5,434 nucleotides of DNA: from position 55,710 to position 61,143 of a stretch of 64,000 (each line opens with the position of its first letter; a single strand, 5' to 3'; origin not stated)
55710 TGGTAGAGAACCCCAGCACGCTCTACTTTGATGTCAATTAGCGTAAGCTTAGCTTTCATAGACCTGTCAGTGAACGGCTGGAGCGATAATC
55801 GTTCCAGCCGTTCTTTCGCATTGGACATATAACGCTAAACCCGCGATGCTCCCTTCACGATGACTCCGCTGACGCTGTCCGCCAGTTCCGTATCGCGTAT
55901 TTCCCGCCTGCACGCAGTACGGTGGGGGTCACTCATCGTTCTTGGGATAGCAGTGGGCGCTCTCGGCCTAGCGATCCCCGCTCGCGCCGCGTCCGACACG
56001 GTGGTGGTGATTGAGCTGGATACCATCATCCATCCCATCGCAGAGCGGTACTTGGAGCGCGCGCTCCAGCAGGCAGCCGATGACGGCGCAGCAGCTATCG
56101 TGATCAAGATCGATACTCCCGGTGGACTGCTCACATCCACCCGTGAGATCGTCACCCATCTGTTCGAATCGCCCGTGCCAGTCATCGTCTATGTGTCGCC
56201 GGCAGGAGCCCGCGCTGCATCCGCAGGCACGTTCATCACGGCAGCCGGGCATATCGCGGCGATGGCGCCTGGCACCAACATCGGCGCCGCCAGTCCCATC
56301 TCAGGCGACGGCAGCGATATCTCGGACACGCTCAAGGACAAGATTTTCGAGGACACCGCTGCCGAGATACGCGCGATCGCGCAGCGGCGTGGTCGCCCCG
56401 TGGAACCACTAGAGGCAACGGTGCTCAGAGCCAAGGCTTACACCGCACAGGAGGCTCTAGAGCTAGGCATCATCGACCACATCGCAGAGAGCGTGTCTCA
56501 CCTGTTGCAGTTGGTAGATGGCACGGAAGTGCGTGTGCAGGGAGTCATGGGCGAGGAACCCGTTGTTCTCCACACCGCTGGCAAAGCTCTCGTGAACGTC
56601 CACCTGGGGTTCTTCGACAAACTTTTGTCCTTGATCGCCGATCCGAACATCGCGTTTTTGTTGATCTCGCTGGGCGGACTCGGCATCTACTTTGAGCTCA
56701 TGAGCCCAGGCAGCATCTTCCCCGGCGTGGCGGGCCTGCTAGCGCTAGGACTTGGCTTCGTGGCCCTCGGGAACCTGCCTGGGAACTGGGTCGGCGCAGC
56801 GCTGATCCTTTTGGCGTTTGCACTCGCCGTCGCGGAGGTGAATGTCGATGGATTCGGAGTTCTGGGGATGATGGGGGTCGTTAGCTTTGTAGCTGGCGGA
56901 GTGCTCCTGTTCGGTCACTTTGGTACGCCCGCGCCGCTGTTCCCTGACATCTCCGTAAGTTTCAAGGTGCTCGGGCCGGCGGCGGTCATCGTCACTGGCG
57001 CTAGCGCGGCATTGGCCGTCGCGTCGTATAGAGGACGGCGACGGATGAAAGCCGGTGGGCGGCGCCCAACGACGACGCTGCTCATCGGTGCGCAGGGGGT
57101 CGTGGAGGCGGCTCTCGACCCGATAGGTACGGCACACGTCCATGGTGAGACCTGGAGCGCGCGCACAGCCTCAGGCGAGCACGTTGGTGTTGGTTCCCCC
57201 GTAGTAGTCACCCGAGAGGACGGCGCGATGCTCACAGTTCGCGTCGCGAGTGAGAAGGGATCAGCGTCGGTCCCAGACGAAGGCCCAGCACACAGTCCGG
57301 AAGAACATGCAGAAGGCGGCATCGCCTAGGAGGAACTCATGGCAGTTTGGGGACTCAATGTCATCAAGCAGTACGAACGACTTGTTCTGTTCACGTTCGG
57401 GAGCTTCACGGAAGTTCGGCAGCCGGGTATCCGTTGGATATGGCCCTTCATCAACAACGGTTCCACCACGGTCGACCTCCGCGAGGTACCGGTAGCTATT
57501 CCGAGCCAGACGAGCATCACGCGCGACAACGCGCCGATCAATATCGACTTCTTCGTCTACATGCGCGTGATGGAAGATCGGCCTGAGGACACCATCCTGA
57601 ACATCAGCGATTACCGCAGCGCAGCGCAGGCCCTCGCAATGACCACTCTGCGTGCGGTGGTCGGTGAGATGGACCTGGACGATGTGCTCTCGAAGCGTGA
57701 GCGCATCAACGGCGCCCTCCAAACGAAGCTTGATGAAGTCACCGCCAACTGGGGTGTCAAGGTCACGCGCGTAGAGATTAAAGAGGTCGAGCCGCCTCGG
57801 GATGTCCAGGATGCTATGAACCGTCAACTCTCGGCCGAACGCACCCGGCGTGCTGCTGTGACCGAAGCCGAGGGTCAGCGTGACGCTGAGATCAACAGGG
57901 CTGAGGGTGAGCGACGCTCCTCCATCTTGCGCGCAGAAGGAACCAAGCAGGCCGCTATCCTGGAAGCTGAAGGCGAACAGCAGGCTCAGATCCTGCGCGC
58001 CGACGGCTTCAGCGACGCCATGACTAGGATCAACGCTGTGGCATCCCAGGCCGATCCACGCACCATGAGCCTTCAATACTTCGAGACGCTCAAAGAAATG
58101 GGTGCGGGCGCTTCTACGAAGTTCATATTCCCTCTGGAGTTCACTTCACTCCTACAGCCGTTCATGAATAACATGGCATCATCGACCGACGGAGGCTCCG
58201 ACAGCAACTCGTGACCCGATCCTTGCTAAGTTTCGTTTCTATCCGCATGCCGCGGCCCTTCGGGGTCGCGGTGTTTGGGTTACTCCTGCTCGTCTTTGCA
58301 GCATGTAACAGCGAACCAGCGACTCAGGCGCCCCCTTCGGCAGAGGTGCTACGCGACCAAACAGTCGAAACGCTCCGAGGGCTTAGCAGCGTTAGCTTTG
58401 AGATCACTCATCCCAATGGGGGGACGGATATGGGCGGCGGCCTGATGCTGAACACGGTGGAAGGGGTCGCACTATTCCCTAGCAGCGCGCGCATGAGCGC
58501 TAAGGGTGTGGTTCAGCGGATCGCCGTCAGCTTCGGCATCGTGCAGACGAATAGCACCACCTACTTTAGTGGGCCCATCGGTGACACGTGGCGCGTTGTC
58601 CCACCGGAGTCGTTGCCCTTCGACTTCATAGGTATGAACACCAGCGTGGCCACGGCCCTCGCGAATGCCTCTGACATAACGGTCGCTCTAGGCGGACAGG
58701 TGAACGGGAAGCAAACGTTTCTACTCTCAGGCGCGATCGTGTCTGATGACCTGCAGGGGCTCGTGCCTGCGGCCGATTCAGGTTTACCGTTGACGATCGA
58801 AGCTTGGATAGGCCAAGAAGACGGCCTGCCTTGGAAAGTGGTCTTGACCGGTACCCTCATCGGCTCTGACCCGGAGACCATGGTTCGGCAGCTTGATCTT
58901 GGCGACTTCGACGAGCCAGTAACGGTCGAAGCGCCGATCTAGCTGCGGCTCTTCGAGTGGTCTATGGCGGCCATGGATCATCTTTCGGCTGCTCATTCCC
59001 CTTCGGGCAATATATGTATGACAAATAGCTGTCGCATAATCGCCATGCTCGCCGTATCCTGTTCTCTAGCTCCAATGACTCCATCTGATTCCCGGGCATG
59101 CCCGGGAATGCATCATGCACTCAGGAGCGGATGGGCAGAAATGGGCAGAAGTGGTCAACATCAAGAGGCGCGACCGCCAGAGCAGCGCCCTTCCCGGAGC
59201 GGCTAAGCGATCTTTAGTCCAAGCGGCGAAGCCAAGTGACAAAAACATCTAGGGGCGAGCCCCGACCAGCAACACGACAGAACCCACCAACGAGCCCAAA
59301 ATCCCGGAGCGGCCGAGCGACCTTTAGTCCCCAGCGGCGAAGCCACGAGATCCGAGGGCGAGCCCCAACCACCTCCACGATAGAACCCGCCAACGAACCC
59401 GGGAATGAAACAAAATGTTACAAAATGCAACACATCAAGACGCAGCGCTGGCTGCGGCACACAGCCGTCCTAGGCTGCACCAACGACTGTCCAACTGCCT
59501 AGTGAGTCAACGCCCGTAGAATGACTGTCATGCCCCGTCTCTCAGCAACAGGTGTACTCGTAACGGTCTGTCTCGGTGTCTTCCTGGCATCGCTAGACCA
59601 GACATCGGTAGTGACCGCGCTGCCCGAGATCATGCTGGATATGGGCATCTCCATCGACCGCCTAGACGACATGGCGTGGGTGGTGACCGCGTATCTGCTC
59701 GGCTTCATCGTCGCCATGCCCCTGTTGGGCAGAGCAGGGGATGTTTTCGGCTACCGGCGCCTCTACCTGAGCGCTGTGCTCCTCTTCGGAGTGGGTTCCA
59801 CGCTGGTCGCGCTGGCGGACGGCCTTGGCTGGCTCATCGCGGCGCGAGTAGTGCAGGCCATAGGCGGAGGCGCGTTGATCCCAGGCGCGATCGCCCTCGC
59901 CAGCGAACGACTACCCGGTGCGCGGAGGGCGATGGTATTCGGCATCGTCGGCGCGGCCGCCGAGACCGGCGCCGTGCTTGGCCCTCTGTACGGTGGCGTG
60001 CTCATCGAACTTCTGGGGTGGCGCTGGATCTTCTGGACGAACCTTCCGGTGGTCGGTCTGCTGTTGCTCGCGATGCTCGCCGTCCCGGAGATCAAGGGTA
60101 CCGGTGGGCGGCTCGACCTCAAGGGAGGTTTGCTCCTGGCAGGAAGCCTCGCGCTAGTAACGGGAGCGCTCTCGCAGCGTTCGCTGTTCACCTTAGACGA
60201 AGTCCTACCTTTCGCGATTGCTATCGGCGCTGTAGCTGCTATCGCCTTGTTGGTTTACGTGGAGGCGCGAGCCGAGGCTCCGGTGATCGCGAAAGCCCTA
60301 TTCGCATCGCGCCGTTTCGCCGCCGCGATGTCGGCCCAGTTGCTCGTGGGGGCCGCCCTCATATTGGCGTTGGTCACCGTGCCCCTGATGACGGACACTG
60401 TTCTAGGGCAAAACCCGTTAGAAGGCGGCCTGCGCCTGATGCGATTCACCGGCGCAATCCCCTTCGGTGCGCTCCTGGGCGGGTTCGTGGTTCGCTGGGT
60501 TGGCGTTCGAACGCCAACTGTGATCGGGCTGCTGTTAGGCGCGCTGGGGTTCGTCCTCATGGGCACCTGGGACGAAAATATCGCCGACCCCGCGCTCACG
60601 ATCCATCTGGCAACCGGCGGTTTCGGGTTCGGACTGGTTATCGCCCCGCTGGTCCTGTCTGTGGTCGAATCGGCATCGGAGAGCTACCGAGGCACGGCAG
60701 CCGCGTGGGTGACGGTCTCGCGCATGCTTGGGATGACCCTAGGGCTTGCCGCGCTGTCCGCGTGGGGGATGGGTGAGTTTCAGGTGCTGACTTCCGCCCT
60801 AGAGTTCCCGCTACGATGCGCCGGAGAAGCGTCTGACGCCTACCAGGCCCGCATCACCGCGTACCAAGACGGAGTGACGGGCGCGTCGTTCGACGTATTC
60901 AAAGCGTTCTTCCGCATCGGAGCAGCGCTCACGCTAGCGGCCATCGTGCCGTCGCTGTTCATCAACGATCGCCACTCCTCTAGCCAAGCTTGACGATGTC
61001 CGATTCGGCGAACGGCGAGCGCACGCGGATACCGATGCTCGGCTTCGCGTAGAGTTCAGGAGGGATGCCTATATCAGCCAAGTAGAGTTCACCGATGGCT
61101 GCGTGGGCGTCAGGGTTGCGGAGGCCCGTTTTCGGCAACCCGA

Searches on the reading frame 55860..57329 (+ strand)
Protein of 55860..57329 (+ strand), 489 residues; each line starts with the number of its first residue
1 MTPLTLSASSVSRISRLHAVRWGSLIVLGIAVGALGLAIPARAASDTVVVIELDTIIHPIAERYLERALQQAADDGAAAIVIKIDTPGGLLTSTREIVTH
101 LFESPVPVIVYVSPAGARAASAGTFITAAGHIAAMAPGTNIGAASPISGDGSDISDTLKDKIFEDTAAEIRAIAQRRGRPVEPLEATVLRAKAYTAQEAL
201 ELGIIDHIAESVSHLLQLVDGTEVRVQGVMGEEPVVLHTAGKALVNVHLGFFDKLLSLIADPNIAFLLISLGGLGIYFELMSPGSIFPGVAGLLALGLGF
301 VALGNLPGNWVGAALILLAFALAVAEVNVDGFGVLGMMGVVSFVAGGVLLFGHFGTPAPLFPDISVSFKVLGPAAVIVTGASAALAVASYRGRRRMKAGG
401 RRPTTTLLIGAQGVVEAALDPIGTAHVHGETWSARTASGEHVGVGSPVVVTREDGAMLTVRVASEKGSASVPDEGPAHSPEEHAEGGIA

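Call 53: search_protein_families(library=pfam, proteins=[window:55860-57329:+], max_evalue=0.001)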
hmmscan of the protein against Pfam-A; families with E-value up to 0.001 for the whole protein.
window:55860-57329:+ (489 aa): 4 families
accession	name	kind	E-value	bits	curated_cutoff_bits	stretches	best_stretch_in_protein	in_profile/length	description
PF24961.1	NfeD_membrane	-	1.8e-21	76.8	26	1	263-386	1-117/119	NfeD integral membrane domain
PF25145.1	NfeD1b_N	-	5.1e-20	72.3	40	1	48-179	2-126/189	NfeD1b, N-terminal domain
PF01957.25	NfeD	-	3.5e-13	50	29.1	1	407-461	3-56/57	NfeD-like C-terminal, partner-binding domain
PF00574.28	CLP_protease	-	4.9e-11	43.3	20.2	1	58-211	27-181/182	Clp protease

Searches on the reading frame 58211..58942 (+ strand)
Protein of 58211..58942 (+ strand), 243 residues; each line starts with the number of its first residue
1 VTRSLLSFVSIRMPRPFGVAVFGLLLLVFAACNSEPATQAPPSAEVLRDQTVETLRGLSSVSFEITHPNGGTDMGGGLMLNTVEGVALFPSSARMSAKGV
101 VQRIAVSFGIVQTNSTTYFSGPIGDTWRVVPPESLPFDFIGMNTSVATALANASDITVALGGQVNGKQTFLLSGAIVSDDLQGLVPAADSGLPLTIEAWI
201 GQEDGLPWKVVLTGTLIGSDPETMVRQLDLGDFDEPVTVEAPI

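Call 53: search_protein_families(library=pfam, proteins=[window:58211-58942:+], max_evalue=0.001)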
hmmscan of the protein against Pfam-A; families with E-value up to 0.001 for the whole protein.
window:58211-58942:+ (243 aa): 1 family
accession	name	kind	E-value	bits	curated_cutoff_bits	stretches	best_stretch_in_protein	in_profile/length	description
PF07161.20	LppX_LprAFG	-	9.1e-09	35.9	24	1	47-239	5-192/192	LppX_LprAFG lipoprotein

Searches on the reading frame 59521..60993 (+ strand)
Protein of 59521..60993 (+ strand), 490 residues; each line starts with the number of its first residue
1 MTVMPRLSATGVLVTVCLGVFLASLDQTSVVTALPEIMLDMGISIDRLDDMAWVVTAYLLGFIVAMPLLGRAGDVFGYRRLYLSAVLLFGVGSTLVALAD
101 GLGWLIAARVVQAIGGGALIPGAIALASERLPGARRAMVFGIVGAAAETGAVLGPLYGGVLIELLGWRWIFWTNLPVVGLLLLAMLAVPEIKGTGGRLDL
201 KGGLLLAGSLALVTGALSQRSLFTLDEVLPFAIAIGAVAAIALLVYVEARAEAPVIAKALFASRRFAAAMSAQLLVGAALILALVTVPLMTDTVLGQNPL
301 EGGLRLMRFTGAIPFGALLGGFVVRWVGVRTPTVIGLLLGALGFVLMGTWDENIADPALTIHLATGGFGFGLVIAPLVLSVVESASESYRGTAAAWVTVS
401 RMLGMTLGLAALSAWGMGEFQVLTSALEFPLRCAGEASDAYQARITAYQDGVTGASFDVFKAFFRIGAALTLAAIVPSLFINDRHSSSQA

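Call 53: search_protein_families(library=pfam, proteins=[window:59521-60993:+], max_evalue=0.001)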
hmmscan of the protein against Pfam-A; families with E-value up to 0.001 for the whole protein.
window:59521-60993:+ (490 aa): 2 families
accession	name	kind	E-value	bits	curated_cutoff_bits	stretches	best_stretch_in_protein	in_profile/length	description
PF07690.21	MFS_1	-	1.8e-45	155.8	33.4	1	16-408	1-346/347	Major Facilitator Superfamily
PF00083.30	Sugar_tr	-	5e-12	45.9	22.3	1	50-190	47-193/452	Sugar (and other) transporter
